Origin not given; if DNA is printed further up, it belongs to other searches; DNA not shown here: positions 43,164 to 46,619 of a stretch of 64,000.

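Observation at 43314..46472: SARP output module at the C-terminus of a MalT-like STAND NTPase, an inverted domain order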

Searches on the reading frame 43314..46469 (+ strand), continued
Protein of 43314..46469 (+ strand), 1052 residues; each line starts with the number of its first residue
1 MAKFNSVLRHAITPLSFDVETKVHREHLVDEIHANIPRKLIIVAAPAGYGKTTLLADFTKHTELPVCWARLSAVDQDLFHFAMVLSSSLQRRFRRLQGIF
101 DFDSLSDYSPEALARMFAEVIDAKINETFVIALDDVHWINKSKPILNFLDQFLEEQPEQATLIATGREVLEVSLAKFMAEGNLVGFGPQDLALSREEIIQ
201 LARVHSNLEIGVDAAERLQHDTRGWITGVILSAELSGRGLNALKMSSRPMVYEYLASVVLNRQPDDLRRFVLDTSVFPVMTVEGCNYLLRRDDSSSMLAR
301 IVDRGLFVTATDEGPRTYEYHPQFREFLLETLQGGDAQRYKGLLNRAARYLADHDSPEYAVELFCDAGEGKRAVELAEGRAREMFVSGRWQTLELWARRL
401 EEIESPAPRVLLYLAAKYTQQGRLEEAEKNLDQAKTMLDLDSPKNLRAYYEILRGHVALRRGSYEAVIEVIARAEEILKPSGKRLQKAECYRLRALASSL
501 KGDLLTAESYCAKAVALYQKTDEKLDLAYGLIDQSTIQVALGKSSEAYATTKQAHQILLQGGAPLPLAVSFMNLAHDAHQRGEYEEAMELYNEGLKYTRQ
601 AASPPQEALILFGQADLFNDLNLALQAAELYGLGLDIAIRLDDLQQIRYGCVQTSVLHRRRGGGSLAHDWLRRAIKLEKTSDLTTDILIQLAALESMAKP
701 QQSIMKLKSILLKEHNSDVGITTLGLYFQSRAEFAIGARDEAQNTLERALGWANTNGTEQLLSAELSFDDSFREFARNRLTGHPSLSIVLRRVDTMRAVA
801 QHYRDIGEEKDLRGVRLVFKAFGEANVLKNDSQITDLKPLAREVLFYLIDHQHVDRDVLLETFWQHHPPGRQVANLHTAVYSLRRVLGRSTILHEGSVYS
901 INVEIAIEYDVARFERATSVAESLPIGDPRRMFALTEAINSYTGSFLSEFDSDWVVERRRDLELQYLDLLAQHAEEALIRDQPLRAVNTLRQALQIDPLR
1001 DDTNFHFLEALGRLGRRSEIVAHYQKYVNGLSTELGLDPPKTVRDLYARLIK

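Call 18: find_related_loci(query=A1, collection=genome_contigs, flank=5000)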
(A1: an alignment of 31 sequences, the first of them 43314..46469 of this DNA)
Query A1 (1052 aa) in genome_contigs; peptide patterns used: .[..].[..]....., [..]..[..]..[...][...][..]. (x = any residue, [..] = any of these).
600 stretches matched a pattern (row limit reached: there are more); 538 encode a relative of the query (tblastn E <= 1e-3); the best 80 are kept; 80 distinct loci.
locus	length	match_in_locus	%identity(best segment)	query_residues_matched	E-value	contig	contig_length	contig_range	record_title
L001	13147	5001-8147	63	1-1051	0e+0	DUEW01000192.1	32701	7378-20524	MAG TPA_asm: Anaerolineae bacterium isolate W167 Contig192, whole genome shotgun sequence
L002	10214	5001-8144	57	4-1051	0e+0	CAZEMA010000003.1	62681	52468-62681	MAG TPA_asm: uncultured Anaerolineaceae bacterium isolate binchicken_co103_424 genome assembly, contig: NODE_313_length_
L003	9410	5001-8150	54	1-1051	0e+0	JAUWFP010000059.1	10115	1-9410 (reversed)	MAG: Anaerolineales bacterium isolate CSMAG_2219 CSMAG_2219_k141_1699866_length_10115_cov_9.0000, whole genome shotgun s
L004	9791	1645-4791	54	3-1051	0e+0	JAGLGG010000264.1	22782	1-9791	MAG: Anaerolineales bacterium isolate RS_10_26 ROV157_10.bin.26.fa_264, whole genome shotgun sequence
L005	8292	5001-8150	53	3-1052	0e+0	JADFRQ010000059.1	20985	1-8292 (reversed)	MAG: Chloroflexota bacterium isolate B88T1L10 B88T1L10_NODE3446, whole genome shotgun sequence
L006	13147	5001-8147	54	4-1052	0e+0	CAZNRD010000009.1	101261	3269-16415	MAG TPA_asm: uncultured Anaerolineaceae bacterium isolate binchicken_co209_24 genome assembly, contig: NODE_94_length_10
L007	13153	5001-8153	53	1-1051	0e+0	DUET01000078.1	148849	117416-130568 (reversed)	MAG TPA_asm: Anaerolineae bacterium isolate W1033 Contig78, whole genome shotgun sequence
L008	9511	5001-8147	52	1-1051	0e+0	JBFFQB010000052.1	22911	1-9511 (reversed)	MAG: Anaerolineales bacterium isolate Mix_mud20.2022.06.15 k141_326223_length_22911_cov_11.7300, whole genome shotgun se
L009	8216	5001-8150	53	2-1051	0e+0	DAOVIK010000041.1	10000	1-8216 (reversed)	MAG TPA_asm: Anaerolineae bacterium isolate CSMAG_1365 CSMAG_1365_k141_6354433_length_10000_cov_8.0000, whole genome sho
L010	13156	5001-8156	50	1-1051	0e+0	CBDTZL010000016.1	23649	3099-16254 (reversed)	MAG TPA_asm: uncultured bacterium isolate ERR2431947_binner23_Refined_26 genome assembly, contig: ERZ24794554.210, whole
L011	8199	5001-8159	51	1-1051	0e+0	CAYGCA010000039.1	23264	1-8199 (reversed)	MAG TPA_asm: uncultured Anaerolineaceae bacterium isolate ERP108616_co2_532 genome assembly, contig: NODE_3069_length_23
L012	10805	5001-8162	47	1-1051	0e+0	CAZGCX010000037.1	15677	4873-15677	MAG TPA_asm: uncultured Anaerolineaceae bacterium isolate SRP214966_co2_109 genome assembly, contig: NODE_5819_length_15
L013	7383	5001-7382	52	1-794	0e+0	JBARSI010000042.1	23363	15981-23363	MAG: Anaerolineales bacterium isolate MFD12959_ilm_asm_bin40 k127_380846, whole genome shotgun sequence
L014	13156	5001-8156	43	1-1052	0e+0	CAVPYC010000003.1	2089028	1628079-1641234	MAG: uncultured Chloroflexia bacterium isolate MFD09964.bin.2.1 genome assembly, contig: contig_4546, whole genome shotg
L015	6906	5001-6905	59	1-636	0e+0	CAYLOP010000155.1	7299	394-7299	MAG TPA_asm: uncultured Anaerolineaceae bacterium isolate binchicken_co34_523 genome assembly, contig: NODE_18238_length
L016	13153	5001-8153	50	1-1051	0e+0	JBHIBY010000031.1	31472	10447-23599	MAG: Anaerolineales bacterium isolate FS_3_bin.17 NODE_45_length_31472_cov_7.899290, whole genome shotgun sequence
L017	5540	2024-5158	41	1-1052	0e+0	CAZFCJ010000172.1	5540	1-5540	MAG TPA_asm: uncultured Anaerolineaceae bacterium isolate SRP304980_co2_62 genome assembly, contig: NODE_16087_length_55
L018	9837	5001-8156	51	1-1051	0e+0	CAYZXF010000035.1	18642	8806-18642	MAG TPA_asm: uncultured Anaerolineaceae bacterium isolate binchicken_co244_82 genome assembly, contig: k141_485787, whol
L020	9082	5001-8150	43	1-1052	0e+0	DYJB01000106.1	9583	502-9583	MAG TPA_asm: Candidatus Aquidulcis sp. isolate FI88_3_69_8 Afr_mines_FI88_2306_length_9583_cov_2_647460, whole genome sh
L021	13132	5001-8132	38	6-1051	0e+0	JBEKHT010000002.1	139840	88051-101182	MAG: Anaerolineales bacterium isolate SPRUCE 283 SPRUCE_283_2, whole genome shotgun sequence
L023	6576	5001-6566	51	1-522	6e-166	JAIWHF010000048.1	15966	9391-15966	MAG: Methanosarcinales archaeon isolate JL_US_07_21 NODE_471_length_15966_cov_0.368142, whole genome shotgun sequence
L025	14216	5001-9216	40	8-1051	0e+0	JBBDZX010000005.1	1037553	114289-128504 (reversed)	MAG: Anaerolineales bacterium isolate LejiaD_64_227 Lejia_D_2_length_1037553_cov_135, whole genome shotgun sequence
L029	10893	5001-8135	42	9-1052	0e+0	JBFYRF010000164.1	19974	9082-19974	MAG: Anaerolineales bacterium isolate PPR_0206 k121_1613758, whole genome shotgun sequence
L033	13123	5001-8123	27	39-1052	1e-90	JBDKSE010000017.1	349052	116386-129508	MAG: Anaerolineaceae bacterium isolate 6_bin.133 c_000000619494, whole genome shotgun sequence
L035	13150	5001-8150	54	1-1051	0e+0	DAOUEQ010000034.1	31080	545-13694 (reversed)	MAG TPA_asm: Anaerolineales bacterium isolate N6_298 k139_943812, whole genome shotgun sequence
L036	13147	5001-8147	63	1-1051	0e+0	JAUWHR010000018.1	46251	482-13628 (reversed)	MAG: Anaerolineae bacterium isolate CSMAG_2273 CSMAG_2273_k141_2173275_length_46251_cov_16.9182, whole genome shotgun se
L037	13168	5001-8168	27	25-1052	4e-81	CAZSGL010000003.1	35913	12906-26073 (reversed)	MAG TPA_asm: uncultured Anaerolinea sp. isolate SRP302447_co4_94 genome assembly, contig: NODE_3209_length_35913_cov_10.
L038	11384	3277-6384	29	39-1051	5e-81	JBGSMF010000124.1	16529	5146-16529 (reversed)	MAG: Thermoflexales bacterium isolate JTS-AC224 k141_1830017, whole genome shotgun sequence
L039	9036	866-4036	26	25-1052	1e-79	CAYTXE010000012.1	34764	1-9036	MAG TPA_asm: uncultured Brevefilum sp. isolate binchicken_co19_517 genome assembly, contig: NODE_1643_length_34764_cov_6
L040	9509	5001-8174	26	23-1052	9e-74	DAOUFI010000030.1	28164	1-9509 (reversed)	MAG TPA_asm: Anaerolineaceae bacterium isolate R103_3 k99_42271, whole genome shotgun sequence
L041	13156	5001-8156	26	23-1051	2e-73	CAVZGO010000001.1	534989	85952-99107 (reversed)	MAG: uncultured Chloroflexia bacterium isolate MFD04716.bin.1.311 genome assembly, contig: contig_10689, whole genome sh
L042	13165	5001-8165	24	23-1050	2e-72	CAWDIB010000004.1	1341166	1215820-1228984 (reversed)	MAG: uncultured Chloroflexia bacterium isolate MFD04716.bin.2.7 genome assembly, contig: contig_1918, whole genome shotg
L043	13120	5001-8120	25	39-1051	1e-72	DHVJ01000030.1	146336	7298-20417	MAG TPA_asm: Anaerolineaceae bacterium UBA5211 UBA5211_contig_4684, whole genome shotgun sequence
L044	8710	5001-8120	25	38-1052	3e-72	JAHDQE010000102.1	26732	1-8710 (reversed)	MAG: Ornatilinea sp. isolate SM3-B12.1 k141_29243, whole genome shotgun sequence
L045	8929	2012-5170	26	25-1052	5e-72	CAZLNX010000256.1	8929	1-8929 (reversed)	MAG TPA_asm: uncultured Anaerolineales bacterium isolate SRP077602_co5_33 genome assembly, contig: NODE_32346_length_892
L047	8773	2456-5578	26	39-1052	4e-71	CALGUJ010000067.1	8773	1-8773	MAG TPA_asm: uncultured Pelolinea sp. isolate SRR3330210_bin.50_CONCOCT_v1.1_MAG genome assembly, contig: ERZ724080.8191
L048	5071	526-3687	25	25-1051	2e-71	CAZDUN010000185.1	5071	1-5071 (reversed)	MAG TPA_asm: uncultured Pelolinea sp. isolate binchicken_co44_220 genome assembly, contig: NODE_16284_length_5071_cov_4.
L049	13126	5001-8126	24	39-1052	5e-69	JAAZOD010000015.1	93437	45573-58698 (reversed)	MAG: Pelolinea sp. isolate AS27yjCOA_25 81746_AS27, whole genome shotgun sequence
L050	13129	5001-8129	26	39-1052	3e-72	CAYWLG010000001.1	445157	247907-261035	MAG TPA_asm: uncultured Anaerolinea sp. isolate binchicken_co190_333 genome assembly, contig: NODE_9_length_445157_cov_1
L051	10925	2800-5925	24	39-1052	2e-68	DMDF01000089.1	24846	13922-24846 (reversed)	MAG TPA_asm: Anaerolineaceae bacterium isolate UBA7929 contig_8893, whole genome shotgun sequence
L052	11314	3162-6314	28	12-1052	3e-92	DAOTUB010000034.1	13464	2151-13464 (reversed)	MAG TPA_asm: Anaerolineae bacterium isolate F17_41 k129_3498925, whole genome shotgun sequence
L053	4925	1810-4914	25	44-1051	9e-69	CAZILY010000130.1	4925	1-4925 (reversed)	MAG TPA_asm: uncultured Pelolinea sp. isolate binchicken_co181_41 genome assembly, contig: NODE_39385_length_4925_cov_9.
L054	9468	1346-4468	27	39-1050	4e-69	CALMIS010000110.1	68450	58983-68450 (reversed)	MAG TPA_asm: uncultured Chloroflexi bacterium isolate SRR2107183_bin.79_CONCOCT_v1.1_MAG genome assembly, contig: ERZ794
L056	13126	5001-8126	24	39-1052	5e-67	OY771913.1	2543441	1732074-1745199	MAG: Anaerolineaceae bacterium isolate c74f872c-e933-4053-8305-e1536b6d7914 genome assembly, chromosome: 1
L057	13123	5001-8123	25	39-1052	1e-65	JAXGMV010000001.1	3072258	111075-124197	MAG: Anaerolineaceae bacterium isolate AnMBR.bin240 bin240_1, whole genome shotgun sequence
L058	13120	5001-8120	26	39-1052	4e-65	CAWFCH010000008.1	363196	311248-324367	MAG: uncultured Chloroflexia bacterium isolate MFD04716.bin.1.274 genome assembly, contig: contig_7571, whole genome sho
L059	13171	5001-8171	24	23-1051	1e-64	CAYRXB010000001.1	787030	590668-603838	MAG TPA_asm: uncultured Anaerolinea sp. isolate SRP278314_co1_254 genome assembly, contig: NODE_1_length_787030_cov_20.9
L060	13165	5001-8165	24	25-1052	2e-64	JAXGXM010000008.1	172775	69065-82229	MAG: Anaerolineaceae bacterium isolate AnMBR.bin490 bin490_8, whole genome shotgun sequence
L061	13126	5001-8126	24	39-1052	5e-64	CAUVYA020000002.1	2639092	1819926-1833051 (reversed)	MAG: Anaerolineaceae bacterium isolate 592c0b7d-ec24-4628-ad55-941c30eb369b genome assembly, contig: contig_2, whole gen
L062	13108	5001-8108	26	42-1052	8e-64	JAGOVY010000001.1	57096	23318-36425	MAG: Anaerolineaceae bacterium isolate Gw_Inlet_bin_103 Gw_Inlet_201_length_57096_cov_5.711018, whole genome shotgun seq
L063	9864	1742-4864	24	39-1052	2e-63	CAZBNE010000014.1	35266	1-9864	MAG TPA_asm: uncultured Pelolinea sp. isolate SRP192927_co7_489 genome assembly, contig: NODE_1818_length_35266_cov_6.68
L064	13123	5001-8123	25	39-1052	5e-63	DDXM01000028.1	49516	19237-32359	MAG TPA_asm: Anaerolineaceae bacterium UBA2260 UBA2260_contig_2720, whole genome shotgun sequence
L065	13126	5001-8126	25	39-1052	5e-68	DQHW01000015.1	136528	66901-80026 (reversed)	MAG TPA_asm: Anaerolineaceae bacterium isolate UBA8523 contig_71025, whole genome shotgun sequence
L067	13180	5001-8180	29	15-1048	5e-61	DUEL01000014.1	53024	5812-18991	MAG TPA_asm: Thermoflexia bacterium isolate J88 Contig14, whole genome shotgun sequence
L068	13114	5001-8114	25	39-1052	5e-61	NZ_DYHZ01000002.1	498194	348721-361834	MAG: Anaerolinea thermophila isolate TT109_54_104 Afr_mines_TT109_4_length_498194_cov_44_149990, whole genome shotgun se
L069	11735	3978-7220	25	4-1051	1e-60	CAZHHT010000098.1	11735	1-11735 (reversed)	MAG TPA_asm: uncultured Anaerolineales bacterium isolate binchicken_co228_499 genome assembly, contig: NODE_8173_length_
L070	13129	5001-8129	25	39-1051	1e-60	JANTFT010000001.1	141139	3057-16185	MAG: Anaerolineales bacterium isolate bin10015 c_000000000008, whole genome shotgun sequence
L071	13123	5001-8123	25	39-1052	1e-69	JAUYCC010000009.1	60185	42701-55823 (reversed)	MAG: Pelolinea sp. isolate C20_concoct.bin.94 C20_k141_650924, whole genome shotgun sequence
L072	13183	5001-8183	24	20-1050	3e-60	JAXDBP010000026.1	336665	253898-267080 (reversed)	MAG: Bellilinea sp. isolate POMEDNA-B21 Raw2_k127_1567861, whole genome shotgun sequence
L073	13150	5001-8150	55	1-1051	0e+0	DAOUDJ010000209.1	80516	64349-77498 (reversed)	MAG TPA_asm: Anaerolineales bacterium isolate M42_98 k117_445379, whole genome shotgun sequence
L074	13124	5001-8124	25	41-1052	3e-59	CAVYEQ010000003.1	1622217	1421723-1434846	MAG: uncultured Chloroflexia bacterium isolate MFD03804.bin.2.201 genome assembly, contig: contig_33567, whole genome sh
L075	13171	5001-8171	29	23-1052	2e-59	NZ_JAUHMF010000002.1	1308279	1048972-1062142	Thermanaerothrix solaris strain 4228-RoL NODE_2, whole genome shotgun sequence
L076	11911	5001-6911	30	1-622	9e-59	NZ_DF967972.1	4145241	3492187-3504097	Longilinea arvoryzae strain KOME-1, whole genome shotgun sequence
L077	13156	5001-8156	44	1-1052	0e+0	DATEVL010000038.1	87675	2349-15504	MAG TPA_asm: Anaerolineales bacterium isolate SMAG_U8366 k141_25530, whole genome shotgun sequence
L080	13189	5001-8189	24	20-1052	1e-57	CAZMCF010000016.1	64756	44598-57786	MAG TPA_asm: uncultured Anaerolinea sp. isolate binchicken_co107_434 genome assembly, contig: NODE_1098_length_64756_cov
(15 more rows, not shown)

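Call 48: predict_structure(alignment_id=A1)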
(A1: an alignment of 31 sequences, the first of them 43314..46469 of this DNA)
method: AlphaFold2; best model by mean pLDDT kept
length: 1052 residues; sequences in the alignment: 31
mean_pLDDT: 81.0   pTM: 0.56
mean pLDDT of the five models: 81.0, 80.0, 77.5, 76.4, 73.8
residues with pLDDT >= 90: 460; 70-90: 362; 50-70: 147; < 50: 83
segments of 3 or more residues with pLDDT < 50: 1-23, 174-192, 243-253, 805-814, 821-824, 945-953
pLDDT, mean of each block of 10 residues (from residue 1): 24 30 48 63 60 74 85 86 91 86 80 89 87 84 84 78 72 45 36 62 66 69 55 53 44 55 81 91 93 90 73 75 81 85 95 93 93 95 90 94 93 95 93 92 92 94 89 90 90 93 91 96 93 95 93 95 91 96 95 95 93 97 92 95 90 95 89 83 86 91 93 77 95 95 96 94 94 93 91 91 50 49 52 68 76 78 80 86 79 80 60 65 74 76 48 59 83 84 90 87 92 90 92 84 92 79
secondary structure, 60 per line:
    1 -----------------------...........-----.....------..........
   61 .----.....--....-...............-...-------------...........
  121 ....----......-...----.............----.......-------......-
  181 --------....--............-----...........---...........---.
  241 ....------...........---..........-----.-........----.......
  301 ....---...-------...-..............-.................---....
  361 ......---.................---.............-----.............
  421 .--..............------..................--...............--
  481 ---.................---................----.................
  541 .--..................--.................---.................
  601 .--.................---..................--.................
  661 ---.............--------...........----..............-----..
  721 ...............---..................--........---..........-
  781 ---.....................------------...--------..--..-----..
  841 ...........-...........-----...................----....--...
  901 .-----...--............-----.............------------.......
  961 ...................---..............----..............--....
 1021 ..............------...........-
elements in order (helices of 4 or more, strands of 3 or more residues): H24-34 E40-44 H51-61 E66-70 H73-76 H78-92 H110-124 E129-134 H143-155 E160-166 H174-179 H189-192 H195-206 H212-222 H226-236 H240-244 H251-261 H265-274 H282-289 H294-304 E308-310 E318-320 H322-335 H337-353 H357-366 H370-386 H390-402 H408-421 H424-437 H444-461 H464-478 H484-500 H504-519 H524-541 H544-561 H564-580 H584-601 H604-620 H624-641 H644-660 H664-676 H685-695 H700-713 H719-735 H739-756 H759-766 H770-779 H784-804 E817-819 H839-851 E853-855 H856-863 H869-887 E892-895 E898-901 E907-909 H912-923 H929-941 H954-979 H983-996 H1001-1014 H1017-1034 H1041-1051
